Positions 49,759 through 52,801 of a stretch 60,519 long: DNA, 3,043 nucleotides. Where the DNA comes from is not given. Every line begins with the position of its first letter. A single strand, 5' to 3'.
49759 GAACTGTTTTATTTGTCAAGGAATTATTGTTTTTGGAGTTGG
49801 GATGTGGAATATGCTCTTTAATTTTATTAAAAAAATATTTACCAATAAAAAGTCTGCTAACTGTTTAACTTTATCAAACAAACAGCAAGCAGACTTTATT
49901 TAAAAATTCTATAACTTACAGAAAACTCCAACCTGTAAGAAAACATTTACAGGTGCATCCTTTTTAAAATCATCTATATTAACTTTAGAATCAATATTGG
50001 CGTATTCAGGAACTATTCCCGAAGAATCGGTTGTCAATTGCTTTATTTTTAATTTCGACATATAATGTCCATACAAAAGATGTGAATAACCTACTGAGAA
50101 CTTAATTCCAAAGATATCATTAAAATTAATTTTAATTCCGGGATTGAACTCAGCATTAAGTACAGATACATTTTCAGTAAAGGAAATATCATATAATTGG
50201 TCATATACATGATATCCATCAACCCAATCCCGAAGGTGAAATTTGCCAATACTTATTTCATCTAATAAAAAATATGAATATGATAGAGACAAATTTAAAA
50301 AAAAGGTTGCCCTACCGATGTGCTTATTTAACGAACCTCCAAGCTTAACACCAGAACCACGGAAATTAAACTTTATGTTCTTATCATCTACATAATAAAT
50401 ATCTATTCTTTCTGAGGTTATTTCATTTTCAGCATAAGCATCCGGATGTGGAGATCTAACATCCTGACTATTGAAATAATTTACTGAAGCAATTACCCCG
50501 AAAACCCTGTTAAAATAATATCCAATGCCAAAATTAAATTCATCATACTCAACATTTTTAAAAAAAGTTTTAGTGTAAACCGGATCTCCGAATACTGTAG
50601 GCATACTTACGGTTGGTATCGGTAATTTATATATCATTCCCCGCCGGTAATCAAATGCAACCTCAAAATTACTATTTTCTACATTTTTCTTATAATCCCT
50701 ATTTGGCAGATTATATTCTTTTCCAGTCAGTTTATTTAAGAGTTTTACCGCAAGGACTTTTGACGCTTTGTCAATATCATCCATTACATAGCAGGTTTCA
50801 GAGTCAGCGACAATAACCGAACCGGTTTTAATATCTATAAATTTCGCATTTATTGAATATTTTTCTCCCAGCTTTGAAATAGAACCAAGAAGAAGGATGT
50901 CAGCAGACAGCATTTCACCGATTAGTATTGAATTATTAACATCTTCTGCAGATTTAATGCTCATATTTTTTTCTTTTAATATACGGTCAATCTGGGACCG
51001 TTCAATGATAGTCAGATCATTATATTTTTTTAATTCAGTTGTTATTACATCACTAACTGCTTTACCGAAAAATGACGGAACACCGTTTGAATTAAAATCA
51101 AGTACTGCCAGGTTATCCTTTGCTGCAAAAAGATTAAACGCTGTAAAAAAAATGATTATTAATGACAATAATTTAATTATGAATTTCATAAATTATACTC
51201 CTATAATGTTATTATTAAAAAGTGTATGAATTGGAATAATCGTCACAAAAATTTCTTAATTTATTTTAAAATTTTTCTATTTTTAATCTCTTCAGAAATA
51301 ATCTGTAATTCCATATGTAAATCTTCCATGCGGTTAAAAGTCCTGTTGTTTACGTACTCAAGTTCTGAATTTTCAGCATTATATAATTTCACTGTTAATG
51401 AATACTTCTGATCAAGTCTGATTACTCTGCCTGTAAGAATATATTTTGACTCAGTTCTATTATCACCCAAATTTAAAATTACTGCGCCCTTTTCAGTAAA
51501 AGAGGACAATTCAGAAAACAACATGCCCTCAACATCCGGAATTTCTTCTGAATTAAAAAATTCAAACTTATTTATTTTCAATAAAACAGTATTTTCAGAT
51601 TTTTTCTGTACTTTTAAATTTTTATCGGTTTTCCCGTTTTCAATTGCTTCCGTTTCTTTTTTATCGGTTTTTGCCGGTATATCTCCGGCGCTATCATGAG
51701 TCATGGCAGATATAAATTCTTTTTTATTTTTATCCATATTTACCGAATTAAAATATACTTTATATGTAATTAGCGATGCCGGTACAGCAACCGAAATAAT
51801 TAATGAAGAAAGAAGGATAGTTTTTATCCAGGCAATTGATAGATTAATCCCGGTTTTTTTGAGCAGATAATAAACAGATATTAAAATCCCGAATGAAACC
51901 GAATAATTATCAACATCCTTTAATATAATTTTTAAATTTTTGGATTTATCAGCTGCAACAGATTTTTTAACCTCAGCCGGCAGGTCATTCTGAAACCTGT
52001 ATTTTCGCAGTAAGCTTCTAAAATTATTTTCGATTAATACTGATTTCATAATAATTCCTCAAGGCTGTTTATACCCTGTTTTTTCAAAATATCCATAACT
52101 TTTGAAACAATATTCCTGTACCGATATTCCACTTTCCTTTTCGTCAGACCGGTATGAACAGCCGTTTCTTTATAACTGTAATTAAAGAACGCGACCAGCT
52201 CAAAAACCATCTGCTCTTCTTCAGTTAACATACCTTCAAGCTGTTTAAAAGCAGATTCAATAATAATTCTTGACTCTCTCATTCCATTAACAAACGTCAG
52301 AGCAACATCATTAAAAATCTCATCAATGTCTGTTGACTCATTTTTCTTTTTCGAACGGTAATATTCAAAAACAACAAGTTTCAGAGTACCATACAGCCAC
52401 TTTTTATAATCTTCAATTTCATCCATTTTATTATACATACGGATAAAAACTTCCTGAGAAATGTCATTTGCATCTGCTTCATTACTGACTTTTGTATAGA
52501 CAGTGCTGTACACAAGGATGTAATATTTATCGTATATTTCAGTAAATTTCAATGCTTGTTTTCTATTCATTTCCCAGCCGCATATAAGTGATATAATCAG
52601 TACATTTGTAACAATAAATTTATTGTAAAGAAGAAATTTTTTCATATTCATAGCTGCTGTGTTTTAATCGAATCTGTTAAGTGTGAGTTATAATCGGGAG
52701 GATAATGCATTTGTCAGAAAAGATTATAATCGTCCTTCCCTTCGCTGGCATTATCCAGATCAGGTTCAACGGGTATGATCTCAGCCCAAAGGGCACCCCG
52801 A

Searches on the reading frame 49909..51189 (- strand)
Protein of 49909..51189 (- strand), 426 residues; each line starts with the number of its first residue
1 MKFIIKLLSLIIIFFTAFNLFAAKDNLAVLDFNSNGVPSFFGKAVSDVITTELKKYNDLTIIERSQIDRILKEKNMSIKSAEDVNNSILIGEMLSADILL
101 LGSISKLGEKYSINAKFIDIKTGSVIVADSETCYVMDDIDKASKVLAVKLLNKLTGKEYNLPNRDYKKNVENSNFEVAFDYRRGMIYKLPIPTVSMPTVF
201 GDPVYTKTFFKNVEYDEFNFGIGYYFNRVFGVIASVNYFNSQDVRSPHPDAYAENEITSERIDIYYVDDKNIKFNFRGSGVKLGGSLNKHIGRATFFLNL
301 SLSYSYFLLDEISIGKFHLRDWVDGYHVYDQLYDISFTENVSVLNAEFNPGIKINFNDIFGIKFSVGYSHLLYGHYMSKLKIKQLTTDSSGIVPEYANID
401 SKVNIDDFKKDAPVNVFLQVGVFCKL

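Call 6: search_protein_families(library=pfam, proteins=[window:49909-51189:-], max_evalue=0.01)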
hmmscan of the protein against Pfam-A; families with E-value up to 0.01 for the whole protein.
window:49909-51189:- (426 aa): 3 families
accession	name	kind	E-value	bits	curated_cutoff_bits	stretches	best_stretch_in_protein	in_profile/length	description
PF03783.19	CsgG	-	7.3e-10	38.9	20.8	1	41-111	36-105/210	Curli production assembly/transport component CsgG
PF13036.11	LpoB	-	0.0044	17.4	22.3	1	45-127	50-141/147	Peptidoglycan-synthase activator LpoB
PF13505.12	OMP_b-brl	-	0.0061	17.2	28.7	0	217-371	45-155/175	Outer membrane protein beta-barrel domain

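Call 8: find_encoding_contigs(protein=window:49909-51189:-, flank=10000, max_places=10)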
Protein window:49909-51189:- (426 aa): no gene with exactly this product is on record in the collection.
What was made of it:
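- Tried and rejected: An exact-protein look-up of the CsgG-like protein found nothing (call 8).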

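Call 9: find_homologous_proteins(query=window:49909-51189:-, max_evalue=0.001)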
Query window:49909-51189:- (426 aa): 6 proteins with E <= 0.001 among 5137 candidates.
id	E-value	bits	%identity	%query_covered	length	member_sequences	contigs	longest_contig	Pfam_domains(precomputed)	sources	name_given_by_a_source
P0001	5.5e-277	937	100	100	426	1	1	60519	PF03783.21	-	-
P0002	2.3e-6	45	29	39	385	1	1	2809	PF26707.1,PF07603.18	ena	-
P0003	4.5e-6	44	33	29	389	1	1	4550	PF26707.1,PF07603.18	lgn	-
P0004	5.0e-6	44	33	29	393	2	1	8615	PF26707.1,PF07603.18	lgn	-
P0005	6.9e-6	44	30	34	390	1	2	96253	PF26707.1,PF07603.18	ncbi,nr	ncbi:MAG: DUF1566 domain-containing protein [Bacteroidales bacterium]|nr:DUF1566 domain-containing p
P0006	3.3e-5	41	24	39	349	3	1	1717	PF03783.21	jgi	-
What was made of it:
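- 49909..51189 (-): 426-aa secreted protein with a CsgG-like N-terminal domain and a beta-barrel-like C-terminus. No close homolog in the 5.8-billion-protein database (call 9).
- Tried and rejected: Its homolog search gave only distant hits of 33% identity or less (call 9), so it could not be used to trace the trio.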

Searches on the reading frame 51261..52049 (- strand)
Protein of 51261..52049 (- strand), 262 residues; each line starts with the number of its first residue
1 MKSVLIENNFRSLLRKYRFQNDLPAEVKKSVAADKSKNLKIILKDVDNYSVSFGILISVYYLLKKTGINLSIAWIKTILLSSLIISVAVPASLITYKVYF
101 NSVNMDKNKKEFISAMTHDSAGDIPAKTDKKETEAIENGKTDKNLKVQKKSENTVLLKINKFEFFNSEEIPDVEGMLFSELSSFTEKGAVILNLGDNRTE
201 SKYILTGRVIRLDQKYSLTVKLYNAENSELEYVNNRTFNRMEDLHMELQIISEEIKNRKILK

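Call 6: search_protein_families(library=pfam, proteins=[window:51261-52049:-], max_evalue=0.01)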
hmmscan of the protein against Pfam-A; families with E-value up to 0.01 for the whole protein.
window:51261-52049:- (262 aa): 0 families
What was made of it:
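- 51261..52049 (-): 262-aa membrane protein that overlaps the sigma stop by 4 nt; putative anti-sigma factor. No Pfam hit (call 6).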

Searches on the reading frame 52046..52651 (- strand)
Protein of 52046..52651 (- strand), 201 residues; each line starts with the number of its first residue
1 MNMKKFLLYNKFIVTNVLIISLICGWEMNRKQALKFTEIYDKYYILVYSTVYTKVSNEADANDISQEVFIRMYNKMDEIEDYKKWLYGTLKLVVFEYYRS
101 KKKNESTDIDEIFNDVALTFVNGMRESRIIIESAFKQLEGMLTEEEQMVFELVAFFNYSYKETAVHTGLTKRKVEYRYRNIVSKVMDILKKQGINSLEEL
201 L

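Call 6: search_protein_families(library=pfam, proteins=[window:52046-52651:-], max_evalue=0.01)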
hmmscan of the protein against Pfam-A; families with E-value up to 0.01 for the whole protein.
window:52046-52651:- (201 aa): 2 families
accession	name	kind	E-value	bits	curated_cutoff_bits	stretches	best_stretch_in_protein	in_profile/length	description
PF04542.20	Sigma70_r2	-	2.5e-08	34.1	24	1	39-103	1-70/71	Sigma-70 region 2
PF08281.18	Sigma70_r4_2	-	1.1e-07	31.8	25.7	1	141-179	10-48/54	Sigma-70, region 4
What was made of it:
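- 52046..52570 (-): ECF sigma-70 family factor, 174 aa. Pfam Sigma70_r2 and Sigma70_r4_2 (call 6).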

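Call 10: find_homologous_proteins(query=window:52049-52570:-, max_evalue=0.001)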
Query seq(174 aa) (174 aa): 19 proteins with E <= 0.001 among 37 candidates.
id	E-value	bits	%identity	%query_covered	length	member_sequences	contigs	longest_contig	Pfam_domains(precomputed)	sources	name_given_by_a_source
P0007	2.5e-104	364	100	100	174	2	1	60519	PF04542.21,PF08281.19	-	-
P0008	2.2e-58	215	60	96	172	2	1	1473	PF04542.21,PF08281.19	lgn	-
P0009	3.9e-58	214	58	100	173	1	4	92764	PF04542.21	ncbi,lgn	-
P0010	4.5e-58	214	58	95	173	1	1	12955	PF04545.23,PF04542.21,PF08281.19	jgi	jgi:RNA polymerase sigma factor (sigma-70 family)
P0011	1.3e-57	212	59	100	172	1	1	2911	PF04545.23,PF04542.21,PF08281.19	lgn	-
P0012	1.7e-55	205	56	98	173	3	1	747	PF04542.21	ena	-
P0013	2.3e-53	199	52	98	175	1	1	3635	PF04542.21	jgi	jgi:RNA polymerase sigma-70 factor (ECF subfamily)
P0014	1.8e-52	196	58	95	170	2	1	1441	PF04542.21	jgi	jgi:RNA polymerase sigma factor (sigma-70 family)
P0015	1.5e-49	186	55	95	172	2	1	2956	PF04542.21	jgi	jgi:RNA polymerase sigma-70 factor, ECF subfamily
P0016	2.0e-49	186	54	95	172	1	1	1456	PF04542.21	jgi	jgi:RNA polymerase sigma-70 factor (ECF subfamily)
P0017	6.4e-48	181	52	98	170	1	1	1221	PF04542.21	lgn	-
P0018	1.3e-47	180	56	91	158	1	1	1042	PF04542.21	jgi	-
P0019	5.0e-47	178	53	95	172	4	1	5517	PF04542.21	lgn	-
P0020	8.3e-45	171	47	100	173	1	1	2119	PF04542.21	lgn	-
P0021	5.7e-44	168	49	100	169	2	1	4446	PF04542.21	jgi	jgi:RNA polymerase sigma-70 factor (ECF subfamily)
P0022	1.6e-42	163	47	99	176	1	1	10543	PF04542.21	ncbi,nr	ncbi:MAG: sigma-70 family RNA polymerase sigma factor [bacterium]|nr:sigma-70 family RNA polymerase 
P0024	1.8e-36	144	41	98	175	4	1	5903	PF04542.21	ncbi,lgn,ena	-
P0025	2.3e-24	104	54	60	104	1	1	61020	-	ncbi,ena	-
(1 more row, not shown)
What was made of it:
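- The window equals a single 60,519-nt contig seen once (calls 9, 10).
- On ECF sigma / anti-sigma module: Pfam Sigma70_r2 and Sigma70_r4_2, 174 aa (calls 6, 10).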

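Call 11: find_encoding_contigs(protein=P0009, flank=10000, max_places=4)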
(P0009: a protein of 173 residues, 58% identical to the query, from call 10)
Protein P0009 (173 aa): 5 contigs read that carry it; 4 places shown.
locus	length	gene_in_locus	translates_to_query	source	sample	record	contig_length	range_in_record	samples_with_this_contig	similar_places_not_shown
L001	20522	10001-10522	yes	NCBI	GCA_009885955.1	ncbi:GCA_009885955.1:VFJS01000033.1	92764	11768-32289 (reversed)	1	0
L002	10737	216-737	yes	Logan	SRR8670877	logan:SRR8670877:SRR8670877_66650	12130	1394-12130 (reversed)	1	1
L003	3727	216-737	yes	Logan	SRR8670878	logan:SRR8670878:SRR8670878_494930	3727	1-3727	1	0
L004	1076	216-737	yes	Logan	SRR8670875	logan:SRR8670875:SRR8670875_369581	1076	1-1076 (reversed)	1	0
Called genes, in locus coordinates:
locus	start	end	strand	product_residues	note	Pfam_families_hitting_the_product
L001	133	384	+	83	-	PF01381:HTH_3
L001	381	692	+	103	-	PF13657:Couple_hipA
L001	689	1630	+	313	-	PF07804:HipA_C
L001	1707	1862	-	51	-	PF04365:BrnT_toxin (weak)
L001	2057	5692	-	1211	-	PF02368:Big_2, PF13205:Big_5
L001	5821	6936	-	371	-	PF00072:Response_reg, PF12833:HTH_18, PF00165:HTH_AraC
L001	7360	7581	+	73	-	PF09720:Unstab_antitox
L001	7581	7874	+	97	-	-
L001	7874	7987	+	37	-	-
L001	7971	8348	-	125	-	-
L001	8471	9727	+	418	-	PF02661:Fic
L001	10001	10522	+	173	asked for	PF04542:Sigma70_r2 (faint)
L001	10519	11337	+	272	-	-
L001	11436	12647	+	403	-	PF03783:CsgG (weak)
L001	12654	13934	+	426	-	PF13205:Big_5 (weak), PF07603:Lcl_C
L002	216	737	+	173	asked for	PF04542:Sigma70_r2 (faint)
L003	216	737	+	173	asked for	PF04542:Sigma70_r2 (faint)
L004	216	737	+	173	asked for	PF04542:Sigma70_r2 (faint)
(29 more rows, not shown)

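Call 12: find_encoding_contigs(protein=P0010, flank=10000, max_places=3)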
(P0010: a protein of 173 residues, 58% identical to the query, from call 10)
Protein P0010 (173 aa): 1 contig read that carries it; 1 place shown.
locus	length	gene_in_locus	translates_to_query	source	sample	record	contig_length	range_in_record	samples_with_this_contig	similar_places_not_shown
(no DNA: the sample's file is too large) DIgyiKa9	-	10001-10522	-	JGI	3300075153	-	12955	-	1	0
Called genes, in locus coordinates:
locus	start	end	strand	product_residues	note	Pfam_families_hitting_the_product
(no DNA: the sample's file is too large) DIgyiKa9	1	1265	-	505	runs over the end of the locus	?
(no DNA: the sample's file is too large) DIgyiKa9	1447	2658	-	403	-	PF03825:Nuc_H_symport, PF07690:MFS_1, PF12832:MFS_1_like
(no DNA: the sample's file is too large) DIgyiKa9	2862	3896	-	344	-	PF01008:IF-2B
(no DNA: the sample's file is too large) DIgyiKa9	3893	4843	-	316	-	PF00072:Response_reg, PF13581:HATPase_c_2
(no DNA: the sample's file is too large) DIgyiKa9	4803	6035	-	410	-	PF00926:DHBP_synthase, PF00925:GTP_cyclohydro2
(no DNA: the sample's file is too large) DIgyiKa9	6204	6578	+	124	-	PF00072:Response_reg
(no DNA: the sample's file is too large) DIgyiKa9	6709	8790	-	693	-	PF01627:Hpt, PF02518:HATPase_c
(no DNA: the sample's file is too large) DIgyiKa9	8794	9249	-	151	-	PF13690:CheX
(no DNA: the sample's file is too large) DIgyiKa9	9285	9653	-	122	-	PF00072:Response_reg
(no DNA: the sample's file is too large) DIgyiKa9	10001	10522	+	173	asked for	PF04542:Sigma70_r2, PF08281:Sigma70_r4_2, PF04545:Sigma70_r4 (weak)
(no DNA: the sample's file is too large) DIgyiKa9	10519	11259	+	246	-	-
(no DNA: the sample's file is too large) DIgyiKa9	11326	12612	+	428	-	PF03783:CsgG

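Call 13: find_encoding_contigs(protein=P0022, flank=10000, max_places=3)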
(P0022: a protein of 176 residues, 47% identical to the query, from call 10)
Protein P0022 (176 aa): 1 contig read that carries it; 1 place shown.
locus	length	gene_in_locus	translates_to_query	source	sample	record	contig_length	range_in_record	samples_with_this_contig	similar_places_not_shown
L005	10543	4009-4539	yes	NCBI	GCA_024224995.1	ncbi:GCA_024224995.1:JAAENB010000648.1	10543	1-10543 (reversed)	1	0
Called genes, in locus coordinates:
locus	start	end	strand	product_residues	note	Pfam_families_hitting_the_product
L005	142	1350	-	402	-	PF22020:RlmL_1st, PF02926:THUMP (weak), PF01170:UPF0020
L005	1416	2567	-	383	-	PF05958:tRNA_U5-meth_tr, PF05175:MTS, PF13847:Methyltransf_31 (weak)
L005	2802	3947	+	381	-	-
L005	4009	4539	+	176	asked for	PF04542:Sigma70_r2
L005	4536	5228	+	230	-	-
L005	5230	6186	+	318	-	PF03783:CsgG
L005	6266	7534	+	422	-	PF08309:LVIVD (faint)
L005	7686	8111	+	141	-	-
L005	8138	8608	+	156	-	-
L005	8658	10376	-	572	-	PF02310:B12-binding, PF04055:Radical_SAM, PF13311:DUF4080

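Call 14: find_encoding_contigs(protein=P0025, flank=10000, max_places=3)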
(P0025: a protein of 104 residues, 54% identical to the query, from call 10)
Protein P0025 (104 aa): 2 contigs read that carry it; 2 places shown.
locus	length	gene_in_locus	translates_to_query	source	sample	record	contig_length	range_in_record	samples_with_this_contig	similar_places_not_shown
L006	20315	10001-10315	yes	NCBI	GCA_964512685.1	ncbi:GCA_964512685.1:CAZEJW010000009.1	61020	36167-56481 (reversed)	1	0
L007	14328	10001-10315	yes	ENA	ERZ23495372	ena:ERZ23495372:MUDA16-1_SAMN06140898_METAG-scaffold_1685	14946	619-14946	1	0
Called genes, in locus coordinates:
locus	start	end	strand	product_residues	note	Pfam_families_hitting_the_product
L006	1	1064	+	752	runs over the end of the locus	-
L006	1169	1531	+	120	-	-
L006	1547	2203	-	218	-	PF01841:Transglut_core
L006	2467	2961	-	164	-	-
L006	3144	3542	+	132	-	-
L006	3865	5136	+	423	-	PF04165:DUF401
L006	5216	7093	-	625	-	PF02730:AFOR_N, PF01314:AFOR_C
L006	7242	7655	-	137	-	-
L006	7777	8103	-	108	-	PF21549:PRDM2_PR (faint), PF00856:SET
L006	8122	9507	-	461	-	PF00072:Response_reg, PF00989:PAS, PF08448:PAS_4 (faint), PF13426:PAS_9, PF13487:HD_5, PF01966:HD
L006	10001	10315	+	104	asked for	-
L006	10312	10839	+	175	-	-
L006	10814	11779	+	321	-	-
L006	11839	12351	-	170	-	-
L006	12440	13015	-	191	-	PF00440:TetR_N, PF16925:TetR_C_13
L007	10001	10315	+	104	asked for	-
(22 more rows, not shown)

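Call 15: find_encoding_contigs(protein=P0024, flank=10000, max_places=3)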
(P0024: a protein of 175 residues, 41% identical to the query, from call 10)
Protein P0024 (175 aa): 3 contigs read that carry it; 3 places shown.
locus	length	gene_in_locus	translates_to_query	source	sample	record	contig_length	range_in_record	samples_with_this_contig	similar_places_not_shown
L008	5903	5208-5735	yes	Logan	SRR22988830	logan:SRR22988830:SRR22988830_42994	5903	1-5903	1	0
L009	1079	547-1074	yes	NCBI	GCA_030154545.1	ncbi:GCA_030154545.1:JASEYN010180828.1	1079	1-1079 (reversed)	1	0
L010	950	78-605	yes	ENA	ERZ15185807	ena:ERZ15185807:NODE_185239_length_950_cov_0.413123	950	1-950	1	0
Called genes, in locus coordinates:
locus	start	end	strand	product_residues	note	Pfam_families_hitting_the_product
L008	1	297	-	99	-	?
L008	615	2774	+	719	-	PF01270:Glyco_hydro_8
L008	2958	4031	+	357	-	PF03781:FGE-sulfatase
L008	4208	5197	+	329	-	-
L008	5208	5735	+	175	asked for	PF04542:Sigma70_r2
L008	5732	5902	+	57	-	?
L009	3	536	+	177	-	?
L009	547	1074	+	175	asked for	PF04542:Sigma70_r2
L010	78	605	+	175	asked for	PF04542:Sigma70_r2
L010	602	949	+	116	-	?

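Call 16: find_encoding_contigs(protein=P0019, flank=10000, max_places=3)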
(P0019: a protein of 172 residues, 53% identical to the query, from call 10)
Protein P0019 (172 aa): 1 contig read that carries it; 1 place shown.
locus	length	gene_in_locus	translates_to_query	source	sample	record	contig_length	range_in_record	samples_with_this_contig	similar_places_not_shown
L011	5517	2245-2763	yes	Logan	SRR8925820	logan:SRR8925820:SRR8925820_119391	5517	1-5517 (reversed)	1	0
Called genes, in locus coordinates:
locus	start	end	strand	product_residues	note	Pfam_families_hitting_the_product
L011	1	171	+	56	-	?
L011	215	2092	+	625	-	PF01973:MptE-like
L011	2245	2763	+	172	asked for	PF04542:Sigma70_r2 (weak)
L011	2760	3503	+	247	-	-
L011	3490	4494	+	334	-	PF03783:CsgG, PF13036:LpoB (weak), PF11684:DUF3280 (weak)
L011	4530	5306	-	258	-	-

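Call 23: find_related_loci(query=A2, collection=genome_contigs, flank=6000)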
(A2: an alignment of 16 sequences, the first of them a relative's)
Query A2 (174 aa) in genome_contigs; peptide patterns used: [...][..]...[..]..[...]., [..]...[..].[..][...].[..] (x = any residue, [..] = any of these).
599 stretches matched a pattern (row limit reached: there are more); 405 encode a relative of the query (tblastn E <= 1e-3); the best 80 are kept; 80 distinct loci.
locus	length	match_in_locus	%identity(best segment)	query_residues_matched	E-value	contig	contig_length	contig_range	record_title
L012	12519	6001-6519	58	1-174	1e-64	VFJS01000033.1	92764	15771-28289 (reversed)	MAG: Spirochaetia bacterium isolate Bin_56_1 c_000001893248, whole genome shotgun sequence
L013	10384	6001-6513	51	1-174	9e-57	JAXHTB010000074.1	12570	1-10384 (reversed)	MAG: Spirochaetota bacterium isolate MAG13_tar_biofilm MAG13_74, whole genome shotgun sequence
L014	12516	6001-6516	51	1-174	3e-55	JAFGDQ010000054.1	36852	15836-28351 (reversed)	MAG: Spirochaetes bacterium isolate Zod_Metabat.1181 k87_6039776, whole genome shotgun sequence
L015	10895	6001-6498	53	8-174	1e-54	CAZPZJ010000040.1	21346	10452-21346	MAG TPA_asm: uncultured Leptospiraceae bacterium isolate binchicken_co190_123 genome assembly, contig: NODE_4464_length_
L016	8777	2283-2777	52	9-174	7e-54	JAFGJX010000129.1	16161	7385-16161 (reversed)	MAG: Spirochaetes bacterium isolate Zod_Metabat.30 k87_14447565, whole genome shotgun sequence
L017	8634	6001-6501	50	8-174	3e-53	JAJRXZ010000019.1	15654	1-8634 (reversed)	MAG: Spirochaetes bacterium isolate Dive96_bin3.202 k141_1131646, whole genome shotgun sequence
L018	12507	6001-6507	51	4-174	1e-53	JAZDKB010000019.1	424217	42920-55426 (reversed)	MAG: Spirochaetota bacterium isolate MEGAHIT-group-0.510 k141_3427895, whole genome shotgun sequence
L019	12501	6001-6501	47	8-174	2e-53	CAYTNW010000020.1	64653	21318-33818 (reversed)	MAG TPA_asm: uncultured Leptospirales bacterium isolate SRP220891_co1_350 genome assembly, contig: NODE_796_length_64653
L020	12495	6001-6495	51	9-174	1e-52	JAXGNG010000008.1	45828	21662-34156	MAG: Spirochaetota bacterium isolate AnMBR.bin250 bin250_8, whole genome shotgun sequence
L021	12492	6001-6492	50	9-174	3e-52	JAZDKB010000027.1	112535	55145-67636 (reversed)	MAG: Spirochaetota bacterium isolate MEGAHIT-group-0.510 k141_16438982, whole genome shotgun sequence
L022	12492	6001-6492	50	8-172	1e-51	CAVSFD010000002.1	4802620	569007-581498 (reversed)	MAG: uncultured Spirochaetota bacterium isolate MFD02979.bin.1.65 genome assembly, contig: contig_47028, whole genome sh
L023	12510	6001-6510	46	4-174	4e-51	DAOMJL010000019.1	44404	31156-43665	MAG TPA_asm: Spirochaetota bacterium isolate AMR_MDS_4899 NODE_700_length_44404_cov_11.294099, whole genome shotgun sequ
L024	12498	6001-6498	50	8-174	3e-49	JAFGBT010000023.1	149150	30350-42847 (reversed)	MAG: Spirochaetes bacterium isolate Zod_Metabat.1046 k87_5897859, whole genome shotgun sequence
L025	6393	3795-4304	44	4-174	1e-48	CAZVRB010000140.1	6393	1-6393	MAG TPA_asm: uncultured Leptospiraceae bacterium isolate binchicken_co13_469 genome assembly, contig: NODE_20543_length_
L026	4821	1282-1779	48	8-174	7e-49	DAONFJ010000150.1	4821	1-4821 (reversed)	MAG TPA_asm: Spirochaetota bacterium isolate AMR_MDS_3846 NODE_20865_length_4821_cov_11.666177, whole genome shotgun seq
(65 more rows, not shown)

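Call 56: find_encoding_contigs(protein=P0011, flank=5000, max_places=2)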
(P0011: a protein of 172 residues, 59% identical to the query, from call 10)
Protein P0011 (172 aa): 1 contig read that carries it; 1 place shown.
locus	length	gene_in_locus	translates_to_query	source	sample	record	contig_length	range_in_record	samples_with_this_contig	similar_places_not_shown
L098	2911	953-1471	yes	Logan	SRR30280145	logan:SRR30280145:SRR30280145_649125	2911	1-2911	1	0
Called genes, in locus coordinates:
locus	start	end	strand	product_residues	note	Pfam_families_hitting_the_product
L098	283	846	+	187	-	-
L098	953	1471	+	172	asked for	PF04542:Sigma70_r2, PF08281:Sigma70_r4_2, PF04545:Sigma70_r4 (weak)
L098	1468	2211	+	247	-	-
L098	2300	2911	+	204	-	?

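Call 57: find_encoding_contigs(protein=P0008, flank=5000, max_places=2)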
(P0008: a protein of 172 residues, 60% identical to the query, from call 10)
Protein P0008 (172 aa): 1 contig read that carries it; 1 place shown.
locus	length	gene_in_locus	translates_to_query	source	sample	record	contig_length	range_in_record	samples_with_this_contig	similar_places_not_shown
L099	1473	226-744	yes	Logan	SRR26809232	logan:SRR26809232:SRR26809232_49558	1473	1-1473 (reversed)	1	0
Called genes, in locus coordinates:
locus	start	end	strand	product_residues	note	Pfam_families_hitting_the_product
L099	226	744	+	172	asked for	PF04542:Sigma70_r2 (weak), PF08281:Sigma70_r4_2 (weak)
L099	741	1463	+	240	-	-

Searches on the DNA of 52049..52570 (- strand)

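Call 17: search_rna_families(sources=[L001, L002, L003, L004, L005, L006, L007, L008, L009, L010, L011], threshold=gathering)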
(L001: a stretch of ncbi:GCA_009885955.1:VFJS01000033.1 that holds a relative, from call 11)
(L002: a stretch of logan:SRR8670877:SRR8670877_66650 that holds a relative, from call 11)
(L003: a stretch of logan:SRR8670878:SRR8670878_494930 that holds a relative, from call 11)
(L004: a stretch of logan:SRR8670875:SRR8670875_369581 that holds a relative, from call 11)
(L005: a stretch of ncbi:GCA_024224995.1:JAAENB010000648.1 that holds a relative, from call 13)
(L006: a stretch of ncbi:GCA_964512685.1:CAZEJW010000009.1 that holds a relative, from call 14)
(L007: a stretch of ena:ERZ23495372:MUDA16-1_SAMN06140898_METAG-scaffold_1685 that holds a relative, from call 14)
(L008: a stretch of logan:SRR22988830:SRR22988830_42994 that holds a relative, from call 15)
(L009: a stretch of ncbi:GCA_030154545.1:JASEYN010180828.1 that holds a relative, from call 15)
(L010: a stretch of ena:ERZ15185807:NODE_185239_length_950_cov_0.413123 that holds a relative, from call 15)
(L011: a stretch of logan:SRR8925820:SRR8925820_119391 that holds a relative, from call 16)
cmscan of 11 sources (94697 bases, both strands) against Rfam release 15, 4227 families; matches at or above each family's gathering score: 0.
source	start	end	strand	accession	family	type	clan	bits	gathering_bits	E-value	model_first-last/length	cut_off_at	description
